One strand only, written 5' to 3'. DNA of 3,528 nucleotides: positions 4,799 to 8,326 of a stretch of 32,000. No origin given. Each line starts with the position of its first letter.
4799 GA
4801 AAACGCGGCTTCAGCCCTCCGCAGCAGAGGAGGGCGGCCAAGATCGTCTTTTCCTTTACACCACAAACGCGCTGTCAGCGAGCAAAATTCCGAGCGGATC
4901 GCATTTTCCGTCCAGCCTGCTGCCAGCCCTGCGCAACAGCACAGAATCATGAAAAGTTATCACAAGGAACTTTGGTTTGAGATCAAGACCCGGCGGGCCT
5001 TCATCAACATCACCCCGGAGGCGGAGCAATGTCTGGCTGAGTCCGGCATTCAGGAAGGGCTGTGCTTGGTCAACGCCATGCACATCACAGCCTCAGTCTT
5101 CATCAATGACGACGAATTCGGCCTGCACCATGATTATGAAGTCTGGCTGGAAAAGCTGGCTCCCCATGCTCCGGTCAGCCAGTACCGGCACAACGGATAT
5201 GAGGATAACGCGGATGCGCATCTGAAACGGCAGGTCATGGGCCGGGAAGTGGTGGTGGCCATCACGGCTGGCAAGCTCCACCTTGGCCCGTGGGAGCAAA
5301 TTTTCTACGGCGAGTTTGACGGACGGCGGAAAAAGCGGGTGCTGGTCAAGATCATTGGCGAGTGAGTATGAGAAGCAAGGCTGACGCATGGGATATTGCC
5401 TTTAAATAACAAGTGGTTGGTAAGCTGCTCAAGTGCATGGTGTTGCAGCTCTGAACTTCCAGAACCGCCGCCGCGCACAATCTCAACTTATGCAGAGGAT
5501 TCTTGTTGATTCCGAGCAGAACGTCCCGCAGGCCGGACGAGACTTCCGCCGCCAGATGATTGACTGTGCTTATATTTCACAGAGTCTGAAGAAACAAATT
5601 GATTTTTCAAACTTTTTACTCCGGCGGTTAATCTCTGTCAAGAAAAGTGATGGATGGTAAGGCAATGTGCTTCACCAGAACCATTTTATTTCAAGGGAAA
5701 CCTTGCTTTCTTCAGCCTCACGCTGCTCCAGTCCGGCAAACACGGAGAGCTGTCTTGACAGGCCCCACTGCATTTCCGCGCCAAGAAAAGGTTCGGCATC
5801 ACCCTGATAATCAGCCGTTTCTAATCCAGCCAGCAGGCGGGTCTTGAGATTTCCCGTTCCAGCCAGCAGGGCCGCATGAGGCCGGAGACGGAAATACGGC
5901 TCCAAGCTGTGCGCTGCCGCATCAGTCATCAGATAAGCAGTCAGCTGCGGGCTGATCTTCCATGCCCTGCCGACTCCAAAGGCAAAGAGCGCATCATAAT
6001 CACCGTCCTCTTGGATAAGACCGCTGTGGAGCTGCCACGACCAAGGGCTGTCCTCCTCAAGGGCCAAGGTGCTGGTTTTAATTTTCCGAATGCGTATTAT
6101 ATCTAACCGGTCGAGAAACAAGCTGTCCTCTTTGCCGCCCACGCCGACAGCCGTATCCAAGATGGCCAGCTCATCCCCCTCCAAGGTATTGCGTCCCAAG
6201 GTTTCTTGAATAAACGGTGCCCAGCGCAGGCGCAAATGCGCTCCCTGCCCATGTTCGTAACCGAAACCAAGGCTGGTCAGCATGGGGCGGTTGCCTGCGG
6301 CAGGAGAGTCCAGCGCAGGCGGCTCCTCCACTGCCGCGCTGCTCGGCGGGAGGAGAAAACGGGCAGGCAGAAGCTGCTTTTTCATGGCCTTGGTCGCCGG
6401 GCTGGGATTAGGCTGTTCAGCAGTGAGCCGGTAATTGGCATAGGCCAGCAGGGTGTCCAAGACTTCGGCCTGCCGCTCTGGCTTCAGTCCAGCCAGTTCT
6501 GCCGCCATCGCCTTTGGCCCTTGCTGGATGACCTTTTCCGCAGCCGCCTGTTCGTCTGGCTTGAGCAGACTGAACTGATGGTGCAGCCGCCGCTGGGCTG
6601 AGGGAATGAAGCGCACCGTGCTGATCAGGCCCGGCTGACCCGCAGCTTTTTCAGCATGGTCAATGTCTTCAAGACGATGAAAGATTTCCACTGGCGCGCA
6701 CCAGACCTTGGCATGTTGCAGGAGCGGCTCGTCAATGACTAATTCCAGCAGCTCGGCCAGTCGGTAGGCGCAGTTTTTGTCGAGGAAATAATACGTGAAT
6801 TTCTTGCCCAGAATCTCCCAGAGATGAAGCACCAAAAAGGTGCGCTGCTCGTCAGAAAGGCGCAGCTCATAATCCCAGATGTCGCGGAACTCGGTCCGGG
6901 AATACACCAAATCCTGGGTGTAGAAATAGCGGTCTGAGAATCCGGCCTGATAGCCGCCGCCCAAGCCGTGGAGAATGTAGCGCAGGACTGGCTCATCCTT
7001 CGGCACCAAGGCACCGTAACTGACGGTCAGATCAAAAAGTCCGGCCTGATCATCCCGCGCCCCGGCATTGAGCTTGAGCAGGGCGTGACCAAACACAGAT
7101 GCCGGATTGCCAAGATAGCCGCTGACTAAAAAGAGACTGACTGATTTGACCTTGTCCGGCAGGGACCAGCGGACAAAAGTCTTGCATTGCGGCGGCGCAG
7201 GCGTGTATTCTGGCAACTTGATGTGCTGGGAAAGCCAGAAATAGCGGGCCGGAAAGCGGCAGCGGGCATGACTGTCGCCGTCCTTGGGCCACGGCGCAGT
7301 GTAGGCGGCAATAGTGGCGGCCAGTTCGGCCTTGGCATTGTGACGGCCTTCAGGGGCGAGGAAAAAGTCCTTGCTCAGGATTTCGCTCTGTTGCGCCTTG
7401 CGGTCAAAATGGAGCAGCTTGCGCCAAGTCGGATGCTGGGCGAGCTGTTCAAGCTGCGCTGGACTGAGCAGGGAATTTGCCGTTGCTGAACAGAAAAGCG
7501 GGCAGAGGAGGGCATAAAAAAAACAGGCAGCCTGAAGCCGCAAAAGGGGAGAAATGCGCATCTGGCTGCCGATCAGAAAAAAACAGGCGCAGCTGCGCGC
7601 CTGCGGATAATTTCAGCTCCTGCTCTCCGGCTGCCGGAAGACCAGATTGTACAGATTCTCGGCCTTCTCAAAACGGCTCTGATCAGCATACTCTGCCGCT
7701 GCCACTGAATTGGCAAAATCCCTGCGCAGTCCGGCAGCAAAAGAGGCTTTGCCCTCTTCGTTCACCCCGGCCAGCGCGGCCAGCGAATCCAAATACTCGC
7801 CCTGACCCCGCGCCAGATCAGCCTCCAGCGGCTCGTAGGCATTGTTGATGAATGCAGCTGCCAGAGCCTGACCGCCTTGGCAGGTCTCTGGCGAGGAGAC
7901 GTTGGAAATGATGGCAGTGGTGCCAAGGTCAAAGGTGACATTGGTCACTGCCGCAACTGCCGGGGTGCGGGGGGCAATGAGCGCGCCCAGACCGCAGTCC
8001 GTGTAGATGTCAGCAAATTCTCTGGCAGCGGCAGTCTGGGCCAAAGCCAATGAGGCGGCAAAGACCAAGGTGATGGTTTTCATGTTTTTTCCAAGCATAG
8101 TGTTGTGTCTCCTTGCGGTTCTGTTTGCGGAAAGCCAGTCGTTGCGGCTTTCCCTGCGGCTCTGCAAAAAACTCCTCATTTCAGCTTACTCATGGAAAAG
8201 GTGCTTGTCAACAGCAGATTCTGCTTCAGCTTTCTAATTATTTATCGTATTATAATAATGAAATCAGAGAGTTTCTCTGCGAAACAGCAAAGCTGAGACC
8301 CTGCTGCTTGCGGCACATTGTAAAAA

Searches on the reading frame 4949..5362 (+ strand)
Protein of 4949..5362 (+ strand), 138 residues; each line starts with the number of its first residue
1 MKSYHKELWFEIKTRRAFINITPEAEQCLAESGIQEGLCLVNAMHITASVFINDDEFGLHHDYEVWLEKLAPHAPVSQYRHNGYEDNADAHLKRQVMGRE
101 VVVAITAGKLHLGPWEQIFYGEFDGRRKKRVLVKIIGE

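Call 73: search_protein_families(library=pfam, proteins=[window:4949-5362:+], max_evalue=0.00001)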
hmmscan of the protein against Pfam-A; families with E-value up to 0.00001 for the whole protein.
window:4949-5362:+ (138 aa): 1 family
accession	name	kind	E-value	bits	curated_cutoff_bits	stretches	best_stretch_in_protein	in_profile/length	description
PF01894.22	UPF0047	-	1.4e-35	122.4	27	1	20-135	1-117/117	Uncharacterised protein family UPF0047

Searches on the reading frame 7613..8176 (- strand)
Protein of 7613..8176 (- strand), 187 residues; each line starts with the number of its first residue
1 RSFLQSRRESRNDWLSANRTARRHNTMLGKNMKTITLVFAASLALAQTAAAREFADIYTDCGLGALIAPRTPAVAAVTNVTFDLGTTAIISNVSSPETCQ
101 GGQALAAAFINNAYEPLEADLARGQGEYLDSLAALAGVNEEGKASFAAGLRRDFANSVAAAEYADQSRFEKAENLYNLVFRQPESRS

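Call 73: search_protein_families(library=pfam, proteins=[window:7613-8176:-], max_evalue=0.00001)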
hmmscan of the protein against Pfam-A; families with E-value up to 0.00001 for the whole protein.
window:7613-8176:- (187 aa): 1 family
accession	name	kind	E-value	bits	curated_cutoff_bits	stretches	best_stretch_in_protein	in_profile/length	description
PF11220.13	DUF3015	-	1.1e-14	55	25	1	58-164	7-120/142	Protein of unknown function (DUF3015)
